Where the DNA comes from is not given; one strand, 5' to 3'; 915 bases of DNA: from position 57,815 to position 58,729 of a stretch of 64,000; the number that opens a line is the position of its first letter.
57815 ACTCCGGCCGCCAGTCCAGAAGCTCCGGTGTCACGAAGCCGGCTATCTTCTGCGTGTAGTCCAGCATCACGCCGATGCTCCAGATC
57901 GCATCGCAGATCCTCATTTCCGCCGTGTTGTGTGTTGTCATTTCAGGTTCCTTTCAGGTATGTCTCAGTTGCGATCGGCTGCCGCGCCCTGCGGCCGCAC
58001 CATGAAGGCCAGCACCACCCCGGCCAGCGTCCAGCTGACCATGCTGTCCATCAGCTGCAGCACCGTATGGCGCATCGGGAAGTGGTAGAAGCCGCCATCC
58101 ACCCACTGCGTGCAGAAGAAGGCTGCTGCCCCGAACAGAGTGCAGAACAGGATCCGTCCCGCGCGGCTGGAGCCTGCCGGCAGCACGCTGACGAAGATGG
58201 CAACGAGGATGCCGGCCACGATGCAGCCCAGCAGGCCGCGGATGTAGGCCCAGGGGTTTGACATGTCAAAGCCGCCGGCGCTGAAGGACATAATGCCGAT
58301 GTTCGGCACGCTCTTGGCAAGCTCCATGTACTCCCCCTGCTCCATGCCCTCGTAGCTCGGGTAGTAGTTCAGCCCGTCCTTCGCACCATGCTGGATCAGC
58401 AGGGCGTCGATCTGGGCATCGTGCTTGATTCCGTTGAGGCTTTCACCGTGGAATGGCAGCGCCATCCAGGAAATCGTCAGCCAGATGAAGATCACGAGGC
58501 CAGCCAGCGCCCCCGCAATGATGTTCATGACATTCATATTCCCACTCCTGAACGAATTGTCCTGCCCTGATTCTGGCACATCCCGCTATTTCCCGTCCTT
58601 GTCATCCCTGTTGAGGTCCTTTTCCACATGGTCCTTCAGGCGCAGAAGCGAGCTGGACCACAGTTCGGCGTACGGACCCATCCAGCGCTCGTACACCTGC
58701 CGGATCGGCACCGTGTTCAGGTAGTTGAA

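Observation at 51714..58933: Thirteen-gene ArsR-headed array of alternating VOC (glyoxalase-fold) and SRPBCC (Aha1-fold) proteins plus a DinB-fold protein, several exported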

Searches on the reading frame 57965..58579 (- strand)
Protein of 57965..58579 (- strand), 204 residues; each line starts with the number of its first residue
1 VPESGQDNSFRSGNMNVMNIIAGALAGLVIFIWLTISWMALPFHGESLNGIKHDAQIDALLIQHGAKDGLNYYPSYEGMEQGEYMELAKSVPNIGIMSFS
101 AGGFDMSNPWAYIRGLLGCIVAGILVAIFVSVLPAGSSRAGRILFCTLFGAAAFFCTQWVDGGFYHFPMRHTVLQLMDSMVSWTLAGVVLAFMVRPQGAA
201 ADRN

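Call 3: search_protein_families(library=pfam, proteins=[window:57965-58579:-], max_evalue=0.01)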
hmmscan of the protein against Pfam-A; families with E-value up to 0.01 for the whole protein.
window:57965-58579:- (204 aa): 0 families

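Call 8: search_protein_families(library=ncbifam, proteins=[window:57965-58579:-], max_evalue=0.01)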
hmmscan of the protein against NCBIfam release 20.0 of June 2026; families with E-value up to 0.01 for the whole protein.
window:57965-58579:- (204 aa): 0 families

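Call 13: search_protein_families(library=pfam, proteins=[window:57965-58579:-], max_evalue=10)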
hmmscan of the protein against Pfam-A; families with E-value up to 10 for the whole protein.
window:57965-58579:- (204 aa): 0 families
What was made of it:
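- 57965..58537 (-): g02: orphan membrane protein, 190 aa, with four predicted TM helices and a loop of about 65 residues after TM1. No Pfam or NCBIfam hit (calls 3, 8, 13).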

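Call 15: find_homologous_proteins(query=window:57965-58537:-, max_evalue=0.001)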
Query window:57965-58537:- (190 aa): 8 proteins with E <= 0.001 among 720 candidates.
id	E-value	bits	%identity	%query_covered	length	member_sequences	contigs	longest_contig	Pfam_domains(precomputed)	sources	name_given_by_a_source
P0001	1.7e-122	424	99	100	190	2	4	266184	-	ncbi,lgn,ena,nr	ncbi:hypothetical protein KDL29_05525 [bacterium]|nr:hypothetical protein [bacterium]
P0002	4.9e-97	341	79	98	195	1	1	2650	-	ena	-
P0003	6.5e-94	331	78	99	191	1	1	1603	-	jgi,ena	-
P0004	3.3e-74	267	63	97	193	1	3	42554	-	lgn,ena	-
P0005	2.0e-51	193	49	95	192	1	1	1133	-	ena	-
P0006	6.3e-16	77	29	91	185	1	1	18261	-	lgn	-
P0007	3.8e-15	74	31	98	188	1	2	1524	-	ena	-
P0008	1.6e-11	62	27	92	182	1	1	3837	-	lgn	-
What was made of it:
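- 57965..58537 (-): Only 8 relatives among 5.8 billion proteins (call 15).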

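Call 16: find_encoding_contigs(protein=P0004, flank=10000, max_places=2)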
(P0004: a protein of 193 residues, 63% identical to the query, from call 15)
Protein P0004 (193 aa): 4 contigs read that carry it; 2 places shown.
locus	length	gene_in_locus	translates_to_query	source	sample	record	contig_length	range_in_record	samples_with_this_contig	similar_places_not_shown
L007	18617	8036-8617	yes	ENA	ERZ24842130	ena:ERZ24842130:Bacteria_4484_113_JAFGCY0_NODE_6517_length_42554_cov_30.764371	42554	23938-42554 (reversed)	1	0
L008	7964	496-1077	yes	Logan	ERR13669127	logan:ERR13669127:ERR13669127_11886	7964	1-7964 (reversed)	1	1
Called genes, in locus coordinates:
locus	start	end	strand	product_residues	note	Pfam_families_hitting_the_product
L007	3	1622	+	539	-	?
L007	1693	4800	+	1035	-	PF13620:CarboxypepD_reg (weak)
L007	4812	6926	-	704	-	-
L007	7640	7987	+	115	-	PF12840:HTH_20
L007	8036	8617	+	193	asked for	-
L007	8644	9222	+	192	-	PF12867:DinB_2 (weak)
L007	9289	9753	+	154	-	-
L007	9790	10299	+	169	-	-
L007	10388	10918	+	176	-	PF00903:Glyoxalase, PF18029:Glyoxalase_6 (weak), PF22677:Ble-like_N (weak)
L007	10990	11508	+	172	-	PF00903:Glyoxalase (weak)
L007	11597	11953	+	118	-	PF00903:Glyoxalase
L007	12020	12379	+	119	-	PF00903:Glyoxalase (weak), PF18029:Glyoxalase_6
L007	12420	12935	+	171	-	PF08327:AHSA1 (weak)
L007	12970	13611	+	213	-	-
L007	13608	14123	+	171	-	-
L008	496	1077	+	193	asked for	-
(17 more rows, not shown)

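Call 17: find_encoding_contigs(protein=P0006, flank=10000, max_places=2)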
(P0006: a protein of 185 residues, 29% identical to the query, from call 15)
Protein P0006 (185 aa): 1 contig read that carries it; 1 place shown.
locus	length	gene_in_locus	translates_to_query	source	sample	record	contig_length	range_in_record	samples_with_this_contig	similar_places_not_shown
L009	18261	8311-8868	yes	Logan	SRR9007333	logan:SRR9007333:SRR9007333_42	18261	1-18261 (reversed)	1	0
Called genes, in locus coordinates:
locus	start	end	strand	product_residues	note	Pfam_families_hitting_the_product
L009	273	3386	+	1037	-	PF02811:PHP, PF07733:DNA_pol3_alpha, PF17657:DNA_pol3_finger, PF14579:HHH_6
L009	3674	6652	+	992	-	PF07635:PSCyt1, PF07583:PSCyt2, PF07587:PSD1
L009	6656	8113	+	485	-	PF07394:DUF1501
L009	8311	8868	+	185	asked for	-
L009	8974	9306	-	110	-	PF01258:zf-dskA_traR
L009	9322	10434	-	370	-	PF02615:Ldh_2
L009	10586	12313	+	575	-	-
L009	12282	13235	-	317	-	PF00389:2-Hacid_dh, PF02826:2-Hacid_dh_C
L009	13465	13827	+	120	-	PF00076:RRM_1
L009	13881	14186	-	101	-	-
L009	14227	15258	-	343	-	PF08240:ADH_N, PF16912:Glu_dehyd_C (weak), PF00107:ADH_zinc_N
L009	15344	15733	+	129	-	-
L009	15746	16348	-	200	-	PF05724:TPMT, PF13649:Methyltransf_25, PF13847:Methyltransf_31, PF08241:Methyltransf_11, PF08242:Methyltransf_12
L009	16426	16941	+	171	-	-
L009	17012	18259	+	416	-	?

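Call 18: find_encoding_contigs(protein=P0008, flank=10000, max_places=2)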
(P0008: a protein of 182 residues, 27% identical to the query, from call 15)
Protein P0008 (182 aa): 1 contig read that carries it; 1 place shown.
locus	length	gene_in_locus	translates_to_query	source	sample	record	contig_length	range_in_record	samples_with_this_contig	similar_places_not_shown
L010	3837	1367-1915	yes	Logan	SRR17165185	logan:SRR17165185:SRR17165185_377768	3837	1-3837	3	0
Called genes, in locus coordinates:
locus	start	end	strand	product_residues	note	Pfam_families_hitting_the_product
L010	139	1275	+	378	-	PF13173:AAA_14, PF13635:DUF4143, PF08279:HTH_11 (faint)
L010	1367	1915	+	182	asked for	-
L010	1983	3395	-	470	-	PF00875:DNA_photolyase, PF03441:FAD_binding_7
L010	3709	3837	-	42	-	?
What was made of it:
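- Closest known: SdpR/SdpI. Different: Distant g02 relatives occur without ArsR (calls 17, 18).
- Tried and rejected: Distant g02 relatives stand alone in Planctomycetes-like contexts (calls 17, 18).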

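Call 69: predict_structure(alignment_id=A2)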
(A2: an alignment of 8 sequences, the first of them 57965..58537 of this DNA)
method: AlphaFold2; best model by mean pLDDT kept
length: 190 residues; sequences in the alignment: 8
mean_pLDDT: 72.6   pTM: 0.70
mean pLDDT of the five models: 72.6, 71.4, 70.5, 69.6, 64.6
residues with pLDDT >= 90: 61; 70-90: 44; 50-70: 52; < 50: 33
segments of 3 or more residues with pLDDT < 50: 35-40, 53-63, 77-86, 88-90, 188-190
pLDDT, mean of each block of 10 residues (from residue 1): 89 94 77 52 55 46 54 50 44 67 92 90 88 92 72 73 93 94 57
secondary structure, 60 per line:
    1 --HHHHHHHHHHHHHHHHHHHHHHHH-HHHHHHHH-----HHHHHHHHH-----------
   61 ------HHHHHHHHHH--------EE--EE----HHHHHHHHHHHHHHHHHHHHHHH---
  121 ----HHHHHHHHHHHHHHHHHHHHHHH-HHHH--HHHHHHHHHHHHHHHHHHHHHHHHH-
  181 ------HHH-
elements in order: H3-26 H28-35 H41-49 H67-76 H95-117 H125-147 H149-152 H155-179
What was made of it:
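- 57965..58537 (-): AF2 model shows 4 TM helices, pLDDT 73 (call 69).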

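Call 75: fold_search(model_id=the predicted structure, library=pdb)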
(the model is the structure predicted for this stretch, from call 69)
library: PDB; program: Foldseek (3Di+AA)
matches with E <= 10: 82; with E <= 0.001: 0
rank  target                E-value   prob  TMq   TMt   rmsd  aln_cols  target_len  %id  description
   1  9kpz_A                8.8e-01  0.09  0.21  0.19  25.8       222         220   14  Structure of TolQRA complex at pH 5.4 from E.coli (released 2026-03-04)
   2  8flj_A                9.3e-01  0.12  0.22  0.15  18.4       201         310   10  Cas1-Cas2/3 integrase and IHF bound to CRISPR leader, repeat and foreign DNA (released 2023-09-06)
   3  8jcx_2                1.2e+00  0.06  0.17  0.07  19.8       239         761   12  Cryo-EM structure of mGlu2-mGlu3 heterodimer in presence of LY341495 and NAM563 (dimerization mode II) (released 2023-06-21)
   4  9ddm_C                1.3e+00  0.08  0.21  0.19  24.3       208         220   13  E. coli TolAQR conformation I (released 2025-07-09)
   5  3wo6                  1.3e+00  0.07  0.19  0.18  14.4       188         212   14  Crystal structure of YidC from Bacillus halodurans (form I) (released 2014-04-23)
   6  9kq0_A                1.5e+00  0.06  0.19  0.17  24.4       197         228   13  Structure of TolQRA complex at pH 8.0 from E.coli (released 2026-03-04)
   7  7epa_A                1.6e+00  0.06  0.19  0.07  18.6       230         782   10  Cryo-EM structure of inactive mGlu2 homodimer (released 2021-06-23)
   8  9kpz_E                1.7e+00  0.06  0.21  0.19  25.3       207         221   14  Structure of TolQRA complex at pH 5.4 from E.coli (released 2026-03-04)
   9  9ddn_C                1.7e+00  0.06  0.19  0.17  25.3       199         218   16  E. coli TolAQR conformation II (released 2025-07-09)
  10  9lm0_A                1.9e+00  0.05  0.20  0.14  21.1       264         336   11  Cryo-EM structure of a class C GPCR (Domain, without symmetry) (released 2026-03-18)
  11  9ddm_A                2.3e+00  0.06  0.22  0.19  24.0       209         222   14  E. coli TolAQR conformation I (released 2025-07-09)
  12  7nis_A                2.3e+00  0.04  0.15  0.08  14.2       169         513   11  1918 H1N1 Viral influenza polymerase heterotrimer with Nb8192 core (released 2021-12-01)
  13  7nik_A                2.3e+00  0.04  0.15  0.08  14.2       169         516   11  1918 H1N1 Viral influenza polymerase heterotrimer with Nb8189 core (released 2021-12-01)
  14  5edl                  2.5e+00  0.15  0.32  0.31  16.9       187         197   14  Crystal structure of an S-component of ECF transporter (released 2016-08-17)
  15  9ddm_D                2.5e+00  0.04  0.18  0.16  24.8       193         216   14  E. coli TolAQR conformation I (released 2025-07-09)
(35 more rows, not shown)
